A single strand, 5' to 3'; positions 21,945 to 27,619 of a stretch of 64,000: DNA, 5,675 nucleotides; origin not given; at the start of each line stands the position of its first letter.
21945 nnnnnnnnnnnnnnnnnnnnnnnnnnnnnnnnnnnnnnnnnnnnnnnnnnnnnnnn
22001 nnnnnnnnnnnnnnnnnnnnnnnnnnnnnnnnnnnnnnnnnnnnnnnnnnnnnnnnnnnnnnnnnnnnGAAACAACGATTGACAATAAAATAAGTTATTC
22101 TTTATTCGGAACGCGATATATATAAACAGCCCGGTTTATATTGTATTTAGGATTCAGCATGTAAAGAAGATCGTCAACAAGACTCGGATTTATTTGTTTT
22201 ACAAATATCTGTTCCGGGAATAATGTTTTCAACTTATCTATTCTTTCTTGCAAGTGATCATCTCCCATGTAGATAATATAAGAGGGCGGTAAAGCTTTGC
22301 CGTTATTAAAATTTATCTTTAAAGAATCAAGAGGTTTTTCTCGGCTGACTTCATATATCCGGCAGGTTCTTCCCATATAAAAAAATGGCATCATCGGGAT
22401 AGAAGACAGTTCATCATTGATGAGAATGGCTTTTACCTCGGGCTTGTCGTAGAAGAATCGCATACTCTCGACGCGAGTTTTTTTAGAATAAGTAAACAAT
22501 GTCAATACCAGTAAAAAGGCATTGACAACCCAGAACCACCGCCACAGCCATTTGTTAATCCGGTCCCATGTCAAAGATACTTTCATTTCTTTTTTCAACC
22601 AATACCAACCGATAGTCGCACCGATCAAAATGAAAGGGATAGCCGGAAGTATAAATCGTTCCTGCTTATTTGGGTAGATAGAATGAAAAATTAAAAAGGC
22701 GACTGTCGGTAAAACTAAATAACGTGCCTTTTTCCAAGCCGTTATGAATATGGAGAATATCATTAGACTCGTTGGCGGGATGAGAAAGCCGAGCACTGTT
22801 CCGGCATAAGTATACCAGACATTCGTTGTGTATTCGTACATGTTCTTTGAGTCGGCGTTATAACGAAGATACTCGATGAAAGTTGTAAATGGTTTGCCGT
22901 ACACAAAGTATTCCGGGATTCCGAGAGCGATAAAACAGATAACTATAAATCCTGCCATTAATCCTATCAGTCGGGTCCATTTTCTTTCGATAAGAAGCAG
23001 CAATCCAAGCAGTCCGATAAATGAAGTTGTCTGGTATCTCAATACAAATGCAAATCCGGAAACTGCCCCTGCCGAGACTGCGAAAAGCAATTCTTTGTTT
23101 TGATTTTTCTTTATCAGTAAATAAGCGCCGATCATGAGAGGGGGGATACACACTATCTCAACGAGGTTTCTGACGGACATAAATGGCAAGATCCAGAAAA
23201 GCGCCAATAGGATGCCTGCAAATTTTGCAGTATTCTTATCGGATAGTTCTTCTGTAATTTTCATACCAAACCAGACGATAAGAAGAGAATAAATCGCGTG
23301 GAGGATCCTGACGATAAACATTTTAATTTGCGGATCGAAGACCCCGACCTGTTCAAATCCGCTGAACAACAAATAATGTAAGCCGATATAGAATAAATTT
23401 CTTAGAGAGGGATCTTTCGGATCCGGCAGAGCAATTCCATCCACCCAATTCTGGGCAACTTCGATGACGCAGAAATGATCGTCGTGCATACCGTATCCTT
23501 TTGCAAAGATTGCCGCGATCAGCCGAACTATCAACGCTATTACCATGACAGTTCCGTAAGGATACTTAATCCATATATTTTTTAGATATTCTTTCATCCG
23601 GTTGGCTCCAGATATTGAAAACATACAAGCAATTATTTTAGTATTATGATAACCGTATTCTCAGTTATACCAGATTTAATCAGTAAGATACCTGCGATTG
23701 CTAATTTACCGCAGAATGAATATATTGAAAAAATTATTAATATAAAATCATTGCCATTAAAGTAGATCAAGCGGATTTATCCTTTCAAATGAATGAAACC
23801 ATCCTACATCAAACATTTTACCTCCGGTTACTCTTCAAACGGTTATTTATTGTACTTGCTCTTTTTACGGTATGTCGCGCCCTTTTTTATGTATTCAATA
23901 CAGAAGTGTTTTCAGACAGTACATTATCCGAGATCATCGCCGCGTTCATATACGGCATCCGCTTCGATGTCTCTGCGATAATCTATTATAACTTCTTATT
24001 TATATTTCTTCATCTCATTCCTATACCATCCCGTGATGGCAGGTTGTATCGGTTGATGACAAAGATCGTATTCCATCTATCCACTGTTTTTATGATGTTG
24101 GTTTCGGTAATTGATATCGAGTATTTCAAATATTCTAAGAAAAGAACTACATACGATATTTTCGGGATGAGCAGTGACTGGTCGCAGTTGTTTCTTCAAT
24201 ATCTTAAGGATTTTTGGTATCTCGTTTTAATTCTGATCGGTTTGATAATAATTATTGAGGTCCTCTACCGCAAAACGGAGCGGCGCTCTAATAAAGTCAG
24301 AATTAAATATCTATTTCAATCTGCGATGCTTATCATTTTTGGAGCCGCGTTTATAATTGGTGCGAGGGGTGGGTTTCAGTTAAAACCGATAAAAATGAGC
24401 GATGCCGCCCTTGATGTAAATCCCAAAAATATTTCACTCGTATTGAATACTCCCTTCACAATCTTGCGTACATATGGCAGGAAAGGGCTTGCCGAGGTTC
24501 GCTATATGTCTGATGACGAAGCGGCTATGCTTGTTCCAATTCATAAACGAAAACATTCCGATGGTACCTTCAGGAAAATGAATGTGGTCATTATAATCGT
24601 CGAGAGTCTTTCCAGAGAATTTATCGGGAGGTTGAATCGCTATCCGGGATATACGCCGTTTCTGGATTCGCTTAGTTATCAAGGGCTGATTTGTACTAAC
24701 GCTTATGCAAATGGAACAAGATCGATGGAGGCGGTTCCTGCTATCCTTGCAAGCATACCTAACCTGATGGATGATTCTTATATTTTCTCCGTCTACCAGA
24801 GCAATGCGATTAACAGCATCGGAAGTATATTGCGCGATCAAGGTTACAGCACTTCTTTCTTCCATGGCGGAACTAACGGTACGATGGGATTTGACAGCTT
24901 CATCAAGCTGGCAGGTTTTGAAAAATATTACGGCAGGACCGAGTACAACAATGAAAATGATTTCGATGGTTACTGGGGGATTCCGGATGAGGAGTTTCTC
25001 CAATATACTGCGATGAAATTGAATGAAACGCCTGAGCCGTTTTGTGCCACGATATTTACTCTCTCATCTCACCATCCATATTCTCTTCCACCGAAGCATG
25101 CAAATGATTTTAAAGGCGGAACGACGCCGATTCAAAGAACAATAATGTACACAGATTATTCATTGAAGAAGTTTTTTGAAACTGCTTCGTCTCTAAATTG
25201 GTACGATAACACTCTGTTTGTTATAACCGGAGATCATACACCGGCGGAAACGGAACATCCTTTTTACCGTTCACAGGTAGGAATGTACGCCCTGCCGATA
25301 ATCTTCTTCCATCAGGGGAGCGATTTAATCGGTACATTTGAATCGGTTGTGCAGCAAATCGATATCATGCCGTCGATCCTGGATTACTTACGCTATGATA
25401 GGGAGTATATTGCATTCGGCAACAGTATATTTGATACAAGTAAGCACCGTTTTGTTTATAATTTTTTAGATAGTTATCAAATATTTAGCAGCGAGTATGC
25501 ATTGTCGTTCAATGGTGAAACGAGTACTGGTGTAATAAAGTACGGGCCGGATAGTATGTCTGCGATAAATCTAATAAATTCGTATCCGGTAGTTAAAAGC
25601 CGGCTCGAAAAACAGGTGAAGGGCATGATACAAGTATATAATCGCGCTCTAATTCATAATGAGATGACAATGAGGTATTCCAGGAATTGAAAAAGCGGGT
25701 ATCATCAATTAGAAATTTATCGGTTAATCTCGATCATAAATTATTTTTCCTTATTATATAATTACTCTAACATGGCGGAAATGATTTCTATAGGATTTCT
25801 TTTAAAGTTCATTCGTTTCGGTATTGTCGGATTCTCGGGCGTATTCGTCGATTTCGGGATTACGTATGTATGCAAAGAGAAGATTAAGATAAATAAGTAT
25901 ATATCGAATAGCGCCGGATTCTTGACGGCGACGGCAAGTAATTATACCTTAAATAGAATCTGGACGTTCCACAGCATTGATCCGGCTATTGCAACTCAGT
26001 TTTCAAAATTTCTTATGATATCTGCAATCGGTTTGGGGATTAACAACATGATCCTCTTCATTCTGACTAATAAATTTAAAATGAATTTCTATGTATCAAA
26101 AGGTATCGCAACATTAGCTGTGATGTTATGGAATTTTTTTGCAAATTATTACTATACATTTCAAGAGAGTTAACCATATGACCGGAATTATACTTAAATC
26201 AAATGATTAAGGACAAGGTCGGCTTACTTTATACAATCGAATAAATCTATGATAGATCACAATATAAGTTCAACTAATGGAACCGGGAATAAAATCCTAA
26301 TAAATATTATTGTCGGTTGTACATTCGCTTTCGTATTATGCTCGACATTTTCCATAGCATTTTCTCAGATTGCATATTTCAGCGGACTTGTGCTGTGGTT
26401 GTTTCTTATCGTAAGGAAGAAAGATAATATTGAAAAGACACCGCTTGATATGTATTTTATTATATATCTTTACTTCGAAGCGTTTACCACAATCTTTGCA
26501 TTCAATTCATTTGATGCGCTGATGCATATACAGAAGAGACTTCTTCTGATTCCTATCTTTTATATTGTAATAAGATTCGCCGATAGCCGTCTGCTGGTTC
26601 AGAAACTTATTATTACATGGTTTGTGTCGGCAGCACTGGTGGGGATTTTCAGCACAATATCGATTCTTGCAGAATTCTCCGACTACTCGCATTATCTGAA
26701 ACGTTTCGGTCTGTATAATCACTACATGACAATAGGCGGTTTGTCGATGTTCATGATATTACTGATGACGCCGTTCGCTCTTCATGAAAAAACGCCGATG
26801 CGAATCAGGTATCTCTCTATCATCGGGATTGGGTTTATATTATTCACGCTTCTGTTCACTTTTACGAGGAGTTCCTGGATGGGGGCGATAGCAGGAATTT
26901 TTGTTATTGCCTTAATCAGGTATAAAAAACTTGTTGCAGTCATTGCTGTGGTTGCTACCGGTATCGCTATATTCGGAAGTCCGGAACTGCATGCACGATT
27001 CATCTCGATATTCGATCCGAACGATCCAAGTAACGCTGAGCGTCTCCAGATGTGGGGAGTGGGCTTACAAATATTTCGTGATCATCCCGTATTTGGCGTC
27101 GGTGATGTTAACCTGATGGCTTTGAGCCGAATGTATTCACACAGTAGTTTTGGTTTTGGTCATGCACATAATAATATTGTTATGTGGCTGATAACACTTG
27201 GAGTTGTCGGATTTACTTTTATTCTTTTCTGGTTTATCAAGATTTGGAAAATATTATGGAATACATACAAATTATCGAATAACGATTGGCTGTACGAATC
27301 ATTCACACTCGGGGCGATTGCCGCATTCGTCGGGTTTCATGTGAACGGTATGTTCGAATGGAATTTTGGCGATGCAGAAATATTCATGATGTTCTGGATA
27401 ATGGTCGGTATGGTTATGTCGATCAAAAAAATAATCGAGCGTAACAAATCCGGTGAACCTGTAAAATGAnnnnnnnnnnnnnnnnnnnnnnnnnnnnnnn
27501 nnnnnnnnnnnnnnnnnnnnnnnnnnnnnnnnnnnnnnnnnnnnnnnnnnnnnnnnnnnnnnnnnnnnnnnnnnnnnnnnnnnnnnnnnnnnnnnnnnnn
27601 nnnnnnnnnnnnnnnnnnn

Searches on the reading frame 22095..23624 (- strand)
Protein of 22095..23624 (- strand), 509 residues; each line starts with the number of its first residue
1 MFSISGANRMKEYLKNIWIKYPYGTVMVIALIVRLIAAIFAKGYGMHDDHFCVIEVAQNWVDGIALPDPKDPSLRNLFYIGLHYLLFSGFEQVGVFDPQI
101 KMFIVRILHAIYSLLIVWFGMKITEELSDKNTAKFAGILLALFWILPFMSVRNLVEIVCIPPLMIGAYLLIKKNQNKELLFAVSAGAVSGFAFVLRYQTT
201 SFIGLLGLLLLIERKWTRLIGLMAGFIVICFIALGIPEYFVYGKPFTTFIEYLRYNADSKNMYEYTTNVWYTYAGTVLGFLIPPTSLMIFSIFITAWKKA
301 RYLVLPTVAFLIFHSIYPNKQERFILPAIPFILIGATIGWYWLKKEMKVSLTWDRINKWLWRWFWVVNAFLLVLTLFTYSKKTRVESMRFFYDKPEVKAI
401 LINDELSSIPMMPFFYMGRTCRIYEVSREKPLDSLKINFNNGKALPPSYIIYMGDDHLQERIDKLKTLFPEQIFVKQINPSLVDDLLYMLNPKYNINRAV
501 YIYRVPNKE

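Call 16: search_protein_families(library=pfam, proteins=[window:22095-23624:-], max_evalue=0.001)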
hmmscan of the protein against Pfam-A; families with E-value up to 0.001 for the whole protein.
window:22095-23624:- (509 aa): 2 families
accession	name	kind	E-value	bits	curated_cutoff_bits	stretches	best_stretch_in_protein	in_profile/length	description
PF03901.23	Glyco_transf_22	-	5.2e-24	85.7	23.8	1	26-395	2-385/414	Alg9-like mannosyltransferase family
PF13231.12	PMT_2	-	1.4e-07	32.3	26.1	1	102-232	21-152/160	Dolichyl-phosphate-mannose-protein mannosyltransferase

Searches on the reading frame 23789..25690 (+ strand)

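Call 16: search_protein_families(library=pfam, proteins=[window:23789-25690:+], max_evalue=0.001)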
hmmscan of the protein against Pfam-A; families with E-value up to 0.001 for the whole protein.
window:23789-25690:+ (633 aa): 1 family
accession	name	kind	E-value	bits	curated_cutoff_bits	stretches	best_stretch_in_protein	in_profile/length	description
PF00884.28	Sulfatase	-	3e-39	135.6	25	1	265-534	2-299/301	Sulfatase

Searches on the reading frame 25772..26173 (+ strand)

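Call 16: search_protein_families(library=pfam, proteins=[window:25772-26173:+], max_evalue=0.001)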
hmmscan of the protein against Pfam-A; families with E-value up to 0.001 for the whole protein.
window:25772-26173:+ (133 aa): 1 family
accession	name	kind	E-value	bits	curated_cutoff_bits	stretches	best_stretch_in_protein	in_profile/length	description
PF04138.20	GtrA_DPMS_TM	-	6.1e-25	88.1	26.1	1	15-130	1-117/117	GtrA/DPMS, transmembrane domain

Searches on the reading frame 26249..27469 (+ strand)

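Call 16: search_protein_families(library=pfam, proteins=[window:26249-27469:+], max_evalue=0.001)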
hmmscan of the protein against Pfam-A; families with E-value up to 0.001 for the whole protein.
window:26249-27469:+ (406 aa): 1 family
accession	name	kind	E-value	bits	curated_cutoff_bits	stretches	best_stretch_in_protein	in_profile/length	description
PF04932.20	Wzy_C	-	5.1e-21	75.5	31.7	1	195-325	4-148/149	O-Antigen ligase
